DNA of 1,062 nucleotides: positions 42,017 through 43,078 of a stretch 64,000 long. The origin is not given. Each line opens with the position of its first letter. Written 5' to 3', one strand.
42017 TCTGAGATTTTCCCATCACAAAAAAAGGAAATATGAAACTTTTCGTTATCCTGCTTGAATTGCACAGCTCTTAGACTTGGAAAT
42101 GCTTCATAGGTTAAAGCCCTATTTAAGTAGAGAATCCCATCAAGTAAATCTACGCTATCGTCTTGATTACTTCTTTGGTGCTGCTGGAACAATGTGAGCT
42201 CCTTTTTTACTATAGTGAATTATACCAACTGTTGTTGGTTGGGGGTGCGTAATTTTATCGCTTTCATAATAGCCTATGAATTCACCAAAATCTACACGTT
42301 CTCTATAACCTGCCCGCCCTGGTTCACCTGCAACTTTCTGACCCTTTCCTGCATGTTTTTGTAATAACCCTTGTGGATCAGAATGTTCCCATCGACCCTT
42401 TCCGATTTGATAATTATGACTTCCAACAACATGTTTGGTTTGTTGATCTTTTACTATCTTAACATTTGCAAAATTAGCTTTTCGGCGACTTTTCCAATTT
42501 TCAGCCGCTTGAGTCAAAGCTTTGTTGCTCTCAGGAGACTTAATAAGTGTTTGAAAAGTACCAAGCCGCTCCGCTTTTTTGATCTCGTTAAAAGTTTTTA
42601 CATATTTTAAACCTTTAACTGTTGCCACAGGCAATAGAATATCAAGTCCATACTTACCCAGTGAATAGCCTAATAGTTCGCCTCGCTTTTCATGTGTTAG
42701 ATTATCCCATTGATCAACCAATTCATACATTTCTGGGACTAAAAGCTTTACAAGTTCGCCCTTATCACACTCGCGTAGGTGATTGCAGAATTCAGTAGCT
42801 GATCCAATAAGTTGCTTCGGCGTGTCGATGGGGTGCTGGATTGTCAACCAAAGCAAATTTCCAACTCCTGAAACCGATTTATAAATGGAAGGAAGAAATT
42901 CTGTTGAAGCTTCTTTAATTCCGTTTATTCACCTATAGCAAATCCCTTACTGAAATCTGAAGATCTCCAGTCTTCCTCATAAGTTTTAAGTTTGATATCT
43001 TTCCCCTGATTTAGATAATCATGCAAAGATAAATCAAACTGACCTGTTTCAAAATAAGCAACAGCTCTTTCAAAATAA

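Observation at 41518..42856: Polymorphic-toxin-like module (pre-toxin plus Ntox50-like C-terminus) with a translationally coupled immunity-like gene in a chlamydia-like genome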

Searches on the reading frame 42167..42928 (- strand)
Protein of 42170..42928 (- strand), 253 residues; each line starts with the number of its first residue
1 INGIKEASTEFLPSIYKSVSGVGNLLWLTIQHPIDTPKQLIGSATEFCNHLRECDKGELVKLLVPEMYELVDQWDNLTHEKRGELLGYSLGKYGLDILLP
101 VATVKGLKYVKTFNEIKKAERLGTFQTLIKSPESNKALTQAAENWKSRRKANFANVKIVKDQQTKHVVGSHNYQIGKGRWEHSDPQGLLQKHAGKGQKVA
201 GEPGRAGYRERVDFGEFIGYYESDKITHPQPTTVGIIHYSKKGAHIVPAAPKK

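Call 3: search_protein_families(library=pfam, proteins=[window:42167-42856:-], max_evalue=1)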
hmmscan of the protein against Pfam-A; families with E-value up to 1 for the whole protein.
window:42167-42856:- (229 aa): 1 family
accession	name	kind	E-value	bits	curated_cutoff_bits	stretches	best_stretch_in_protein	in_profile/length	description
PF15542.11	Ntox50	-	7.8e-20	71.9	22.2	1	136-224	3-92/92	Bacterial toxin 50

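Call 4: search_protein_families(library=ncbifam, proteins=[window:42167-42856:-], max_evalue=1)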
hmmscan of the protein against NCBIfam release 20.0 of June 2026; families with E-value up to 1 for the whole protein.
window:42167-42856:- (229 aa): 0 families

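Call 7: find_homologous_proteins(query=window:42170-42928:-, max_evalue=0.001)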
Query seq(253 aa) (253 aa): 30 proteins with E <= 0.001 among 267 candidates.
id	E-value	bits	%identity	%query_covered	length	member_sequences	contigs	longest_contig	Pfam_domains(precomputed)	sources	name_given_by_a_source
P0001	9.1e-153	525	100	91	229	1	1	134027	PF15542.12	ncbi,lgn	-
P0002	1.2e-98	348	61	100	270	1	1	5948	PF15542.12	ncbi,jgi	jgi:hypothetical protein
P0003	2.0e-83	298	53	99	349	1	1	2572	PF13431.13,PF15542.12,PF13414.13,PF00515.35,PF13432.13,PF13181.13,PF07719.24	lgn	-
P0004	2.1e-76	275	54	89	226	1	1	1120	PF15542.12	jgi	jgi:hypothetical protein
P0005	4.3e-65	238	56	77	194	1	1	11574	PF15542.12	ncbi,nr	ncbi:MAG: hypothetical protein KGJ02_05980 [Verrucomicrobiota bacterium]|nr:hypothetical protein [Ve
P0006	5.8e-56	208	57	69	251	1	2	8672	-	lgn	-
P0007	2.8e-55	205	60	61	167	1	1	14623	PF15542.12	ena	-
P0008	4.5e-50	188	55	66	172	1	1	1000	PF15542.12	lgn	-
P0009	3.5e-47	179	40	98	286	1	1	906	PF15542.12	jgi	jgi:hypothetical protein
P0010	7.0e-41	158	55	59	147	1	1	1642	PF15542.12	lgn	-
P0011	3.4e-40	156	39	98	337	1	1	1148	PF14559.13,PF15542.12,PF13414.13,PF00515.35,PF13432.13,PF07719.24,PF13174.13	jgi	jgi:tetratricopeptide (TPR) repeat protein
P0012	1.4e-36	144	52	56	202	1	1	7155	-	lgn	-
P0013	1.8e-28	118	39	66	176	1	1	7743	PF15542.12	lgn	-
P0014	1.2e-20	92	47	46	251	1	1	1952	PF15542.12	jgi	jgi:hypothetical protein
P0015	4.1e-19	87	52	38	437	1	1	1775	PF15542.12,PF25023.2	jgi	jgi:RHS repeat-associated protein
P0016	9.6e-17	79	49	37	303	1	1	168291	PF15542.12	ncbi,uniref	ncbi:polymorphic toxin type 50 domain-containing protein [Paraburkholderia silvatlantica]|uniref:pol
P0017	2.4e-16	78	66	25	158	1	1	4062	PF15542.12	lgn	-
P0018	8.8e-16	76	42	47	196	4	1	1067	PF15542.12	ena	-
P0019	2.0e-15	75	52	36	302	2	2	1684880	PF15542.12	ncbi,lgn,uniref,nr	ncbi:polymorphic toxin type 50 domain-containing protein [Caballeronia sp. NK8]|uniref:polymorphic t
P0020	4.0e-15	74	46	38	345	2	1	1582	PF15542.12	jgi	-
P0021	4.2e-15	74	51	36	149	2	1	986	PF15542.12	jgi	jgi:hypothetical protein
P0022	3.4e-14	71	49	39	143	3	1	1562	PF15542.12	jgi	-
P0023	1.0e-13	69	58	28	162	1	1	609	PF15542.12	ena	-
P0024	1.8e-13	68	39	46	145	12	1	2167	PF15542.12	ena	-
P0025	4.0e-12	64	49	38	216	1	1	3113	PF15542.12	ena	-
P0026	6.4e-12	63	37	52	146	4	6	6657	PF15542.12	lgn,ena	-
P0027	7.5e-12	63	43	38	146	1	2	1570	PF15542.12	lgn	-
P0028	1.8e-11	62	51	36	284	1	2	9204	PF15542.12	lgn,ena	-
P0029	2.3e-8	52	40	38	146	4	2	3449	PF15542.12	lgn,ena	-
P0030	7.3e-6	44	48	26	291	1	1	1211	PF01425.27,PF15542.12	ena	-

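Call 9: find_encoding_contigs(protein=P0001, flank=6000, max_places=4)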
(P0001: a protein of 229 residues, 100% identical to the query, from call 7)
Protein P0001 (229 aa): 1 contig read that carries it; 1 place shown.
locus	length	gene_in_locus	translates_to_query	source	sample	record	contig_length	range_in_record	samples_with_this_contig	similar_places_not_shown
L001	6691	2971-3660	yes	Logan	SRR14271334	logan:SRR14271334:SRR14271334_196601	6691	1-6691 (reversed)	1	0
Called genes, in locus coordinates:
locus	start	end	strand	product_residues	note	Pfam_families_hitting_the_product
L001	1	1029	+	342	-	?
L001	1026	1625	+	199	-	PF00730:HhH-GPD, PF00633:HHH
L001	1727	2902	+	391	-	PF13432:TPR_16 (faint), PF13414:TPR_11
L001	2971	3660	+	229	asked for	PF15542:Ntox50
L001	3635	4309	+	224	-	PF26541:MafI2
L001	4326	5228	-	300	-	PF02666:PS_Dcarbxylase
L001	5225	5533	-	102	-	-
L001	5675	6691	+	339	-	?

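Call 11: search_solved_structures(query=window:42167-42856:-, max_evalue=1, show_alignments=2)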
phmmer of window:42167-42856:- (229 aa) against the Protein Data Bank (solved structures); distinct sequences matched with E-value up to 1: 3.
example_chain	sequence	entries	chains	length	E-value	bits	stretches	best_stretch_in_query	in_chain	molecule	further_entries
9v8i_B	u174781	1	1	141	4.4e-09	39.4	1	130-227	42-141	YxiDCTD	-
8hhj_B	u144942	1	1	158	4.2e-06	29.7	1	125-228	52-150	MafB2 toxin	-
9pl3_A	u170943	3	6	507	0.081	15.7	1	63-143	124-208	Peptide ABC transporter, peptide-binding protein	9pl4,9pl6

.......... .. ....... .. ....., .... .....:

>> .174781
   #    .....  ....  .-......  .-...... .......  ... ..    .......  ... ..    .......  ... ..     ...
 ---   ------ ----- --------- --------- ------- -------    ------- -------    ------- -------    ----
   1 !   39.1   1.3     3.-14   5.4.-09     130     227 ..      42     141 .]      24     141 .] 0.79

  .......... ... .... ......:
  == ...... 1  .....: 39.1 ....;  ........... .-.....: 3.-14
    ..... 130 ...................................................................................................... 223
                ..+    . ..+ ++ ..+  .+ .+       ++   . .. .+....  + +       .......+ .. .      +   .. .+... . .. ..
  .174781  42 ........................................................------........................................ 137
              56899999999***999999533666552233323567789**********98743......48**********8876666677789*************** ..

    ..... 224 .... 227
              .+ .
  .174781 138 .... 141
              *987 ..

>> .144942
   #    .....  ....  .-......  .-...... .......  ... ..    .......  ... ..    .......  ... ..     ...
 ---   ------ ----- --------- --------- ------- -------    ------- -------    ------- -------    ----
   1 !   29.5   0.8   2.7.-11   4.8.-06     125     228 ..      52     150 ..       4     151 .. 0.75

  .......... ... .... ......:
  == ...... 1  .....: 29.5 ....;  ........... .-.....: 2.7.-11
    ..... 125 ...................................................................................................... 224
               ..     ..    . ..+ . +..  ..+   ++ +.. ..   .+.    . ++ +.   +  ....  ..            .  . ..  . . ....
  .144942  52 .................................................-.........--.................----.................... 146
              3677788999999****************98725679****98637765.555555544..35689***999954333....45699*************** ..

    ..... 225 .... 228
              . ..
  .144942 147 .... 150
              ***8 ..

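Call 22: find_encoding_contigs(protein=P0002, flank=6000, max_places=3)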
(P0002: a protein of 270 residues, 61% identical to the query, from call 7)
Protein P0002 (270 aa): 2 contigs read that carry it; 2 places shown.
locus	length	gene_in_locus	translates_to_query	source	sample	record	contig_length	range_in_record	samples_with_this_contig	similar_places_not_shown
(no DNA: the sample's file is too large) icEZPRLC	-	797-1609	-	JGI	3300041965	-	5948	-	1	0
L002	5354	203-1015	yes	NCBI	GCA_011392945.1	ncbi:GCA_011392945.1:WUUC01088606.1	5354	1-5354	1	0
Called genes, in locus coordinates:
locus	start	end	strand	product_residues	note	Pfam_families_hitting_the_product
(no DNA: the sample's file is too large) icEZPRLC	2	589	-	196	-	?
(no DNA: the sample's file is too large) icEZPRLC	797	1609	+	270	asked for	PF15542:Ntox50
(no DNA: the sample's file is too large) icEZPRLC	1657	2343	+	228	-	-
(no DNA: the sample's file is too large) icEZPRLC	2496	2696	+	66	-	PF26541:MafI2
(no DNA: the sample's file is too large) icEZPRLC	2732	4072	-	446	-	PF07498:Rho_N, PF07497:Rho_RNA_bind, PF00006:ATP-synt_ab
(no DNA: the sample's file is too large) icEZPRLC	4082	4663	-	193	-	PF01121:CoaE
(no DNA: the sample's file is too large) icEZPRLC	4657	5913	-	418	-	PF00476:DNA_pol_A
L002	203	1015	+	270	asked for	PF15542:Ntox50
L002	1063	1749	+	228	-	-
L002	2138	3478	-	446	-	PF07498:Rho_N, PF07497:Rho_RNA_bind, PF00006:ATP-synt_ab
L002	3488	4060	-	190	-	PF01121:CoaE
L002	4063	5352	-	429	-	?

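Call 49: search_protein_families(library=pfam, proteins=[P0012, L002:1063-1749:+], max_evalue=0.1)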
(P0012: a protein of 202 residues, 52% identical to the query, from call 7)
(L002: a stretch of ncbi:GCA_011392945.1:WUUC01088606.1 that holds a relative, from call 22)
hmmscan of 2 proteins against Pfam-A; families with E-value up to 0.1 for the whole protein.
P0012 (202 aa): 2 families
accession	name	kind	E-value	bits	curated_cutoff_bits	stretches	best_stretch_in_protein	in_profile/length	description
PF07733.18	DNA_pol3_alpha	-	0.0061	16.6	23.9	1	18-132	110-215/260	Bacterial DNA polymerase III alpha NTPase domain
PF03202.18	Lipoprotein_10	-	0.028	15.2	22.4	1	81-175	31-110/128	Putative mycoplasma lipoprotein, C-terminal region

L002:1063-1749:+ (228 aa): 2 families
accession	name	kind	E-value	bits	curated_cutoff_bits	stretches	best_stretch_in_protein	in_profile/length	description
PF23723.1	TPR_EDRF1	-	0.038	13.4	27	1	59-116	232-289/395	Erythroid differentiation-related factor 1-like, TPR repeats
PF10291.14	muHD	-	0.05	13.6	25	0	88-162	172-251/261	Muniscin C-terminal mu homology domain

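Call 68: search_protein_representatives(alignment_id=A4)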
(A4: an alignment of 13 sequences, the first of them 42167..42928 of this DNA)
Query: 13 sequences, 267 profile positions. Proteins with E-value up to 0.001 (for the whole library): 2477; up to 1e-10: 1406; up to 1e-30: 265. The best 150 are listed.
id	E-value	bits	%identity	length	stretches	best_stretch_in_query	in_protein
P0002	2.9e-130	449.9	-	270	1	3-267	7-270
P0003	2.2e-123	427.3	-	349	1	3-266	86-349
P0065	5.2e-122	422.8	-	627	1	4-267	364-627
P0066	1.4e-114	398.5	-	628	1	3-267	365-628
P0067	1.0e-110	385.8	-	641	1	3-266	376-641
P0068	1.6e-108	378.6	-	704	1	5-267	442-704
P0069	7.7e-108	376.3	-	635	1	5-267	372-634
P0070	4.6e-105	367.3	-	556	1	4-266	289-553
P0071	6.2e-97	340.6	-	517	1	3-266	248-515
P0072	1.3e-95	336.3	-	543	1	3-266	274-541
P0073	3.4e-94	331.6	-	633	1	6-266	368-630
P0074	5.2e-94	331.0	-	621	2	6-266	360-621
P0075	8.3e-93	327.1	-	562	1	3-266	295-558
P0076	1.5e-91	322.9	-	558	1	5-266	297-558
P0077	2.0e-89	315.9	-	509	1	3-266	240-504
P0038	1.1e-88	313.6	-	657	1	4-257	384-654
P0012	9.3e-60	218.7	-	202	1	76-257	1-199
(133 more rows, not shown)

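Call 77: predict_structure(alignment_id=A4)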
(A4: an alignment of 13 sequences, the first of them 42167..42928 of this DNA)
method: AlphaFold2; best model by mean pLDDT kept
length: 253 residues; sequences in the alignment: 13
mean_pLDDT: 76.9   pTM: 0.49
mean pLDDT of the five models: 76.9, 76.2, 75.1, 74.1, 74.0
residues with pLDDT >= 90: 66; 70-90: 121; 50-70: 34; < 50: 32
segments of 3 or more residues with pLDDT < 50: 1-3, 7-34
pLDDT, mean of each block of 10 residues (from residue 1): 49 35 41 58 84 78 80 86 78 71 81 80 65 64 71 87 93 90 94 87 87 94 84 95 94 68
secondary structure, 60 per line:
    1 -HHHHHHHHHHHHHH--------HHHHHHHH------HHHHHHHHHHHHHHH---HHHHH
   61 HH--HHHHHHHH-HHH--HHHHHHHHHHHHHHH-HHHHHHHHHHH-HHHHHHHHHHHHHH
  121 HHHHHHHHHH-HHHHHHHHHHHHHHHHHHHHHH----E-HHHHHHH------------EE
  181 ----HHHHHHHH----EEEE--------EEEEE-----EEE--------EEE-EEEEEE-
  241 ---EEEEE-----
elements in order: H2-15 H24-31 H38-52 H56-62 H65-72 H79-93 H95-105 H107-130 H132-153 H160-166 H185-192 E197-200 E209-213 E219-221 E230-232 E234-239 E244-248

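Call 80: fold_search(model_id=the predicted structure, library=pdb)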
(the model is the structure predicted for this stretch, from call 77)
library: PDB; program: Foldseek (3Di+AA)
matches with E <= 10: 83; with E <= 0.001: 2
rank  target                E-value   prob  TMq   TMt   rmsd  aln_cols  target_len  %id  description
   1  9v8i_B                6.6e-06  1.00  0.33  0.76   1.8       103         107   38  Crystal structure for YxiD-YxxD toxin-immunity protein complex from Bacillus subtilis 6633. (released 2025-12-24)
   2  8hhj_B                4.2e-04  1.00  0.30  0.69   3.7        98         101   37  Crystal structure of the MafB2-CTMGI-2B16B6/MafI2MGI-2B16B6 complex (released 2023-11-15)
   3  3f4m                  7.3e-01  0.11  0.13  0.19  15.5       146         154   14  Crystal structure of TIPE2 (released 2009-03-17)
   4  5h3d_A                7.3e-01  0.03  0.12  0.09  31.5       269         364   10  Helical structure of membrane tubules decorated by ACAP1 (BARPH doamin) protein by cryo-electron microscopy and MD sim (released 2019-01-16)
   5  1yvi_B                1.1e+00  0.07  0.14  0.22  14.1       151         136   14  X-RAY STRUCTURE OF PUTATIVE HISTIDINE-CONTAINING PHOSPHOTRANSFER PROTEIN FROM RICE, AK104879 (released 2005-02-22)
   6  6xss_A                1.5e+00  0.06  0.12  0.12  15.4       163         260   15  CryoEM structure of designed helical fusion protein C4_nat_HFuse-7900 (released 2020-12-23)
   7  1pwq_B                1.6e+00  0.08  0.23  0.10  12.7       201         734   12  Crystal structure of Anthrax Lethal Factor complexed with Thioacetyl-Tyr-Pro-Met-Amide, a metal-chelating peptidyl sma (released 2004-01-13)
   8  1j7n_B                2.1e+00  0.09  0.26  0.11  12.5       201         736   13  Anthrax Toxin Lethal factor (released 2001-11-07)
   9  9ckn_A                2.6e+00  0.03  0.11  0.17  15.4       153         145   14  Histidine-covalent alpha-helical peptide (compound 6) targeting hMcl-1 (released 2024-11-27)
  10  9jmg_A                2.6e+00  0.01  0.13  0.04  28.8       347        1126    8  Cryo-EM structure of EU-HedgehogCoV (Erinaceus/VMC/DEU/2012) S-trimer in a locked-2 conformation (released 2025-06-18)
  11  3hxu                  3.1e+00  0.04  0.14  0.09  19.9       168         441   10  Crystal Structure of catalytic fragment of E. coli AlaRS in complex with AlaSA (released 2009-12-15)
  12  8xxt_A                3.1e+00  0.03  0.14  0.04  18.8       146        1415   14  ASFV RNAP M1249L C-tail occupied complex2 (MCOC2) (released 2025-01-22)
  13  1ls4_MODEL_1_A        3.2e+00  0.04  0.15  0.19  11.8       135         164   13  NMR structure of apolipophorin-III from Locusta migratoria (released 2003-06-17)
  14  3hxz_A                3.2e+00  0.04  0.14  0.09  19.9       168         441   10  Crystal Structure of catalytic fragment of E. coli AlaRS G237A in complex with AlaSA (released 2009-12-15)
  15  6p8t_C                3.2e+00  0.03  0.16  0.13  32.8       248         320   10  Acinetobacter baumannii tRNA synthetase in complex with compound 1 (released 2020-11-18)
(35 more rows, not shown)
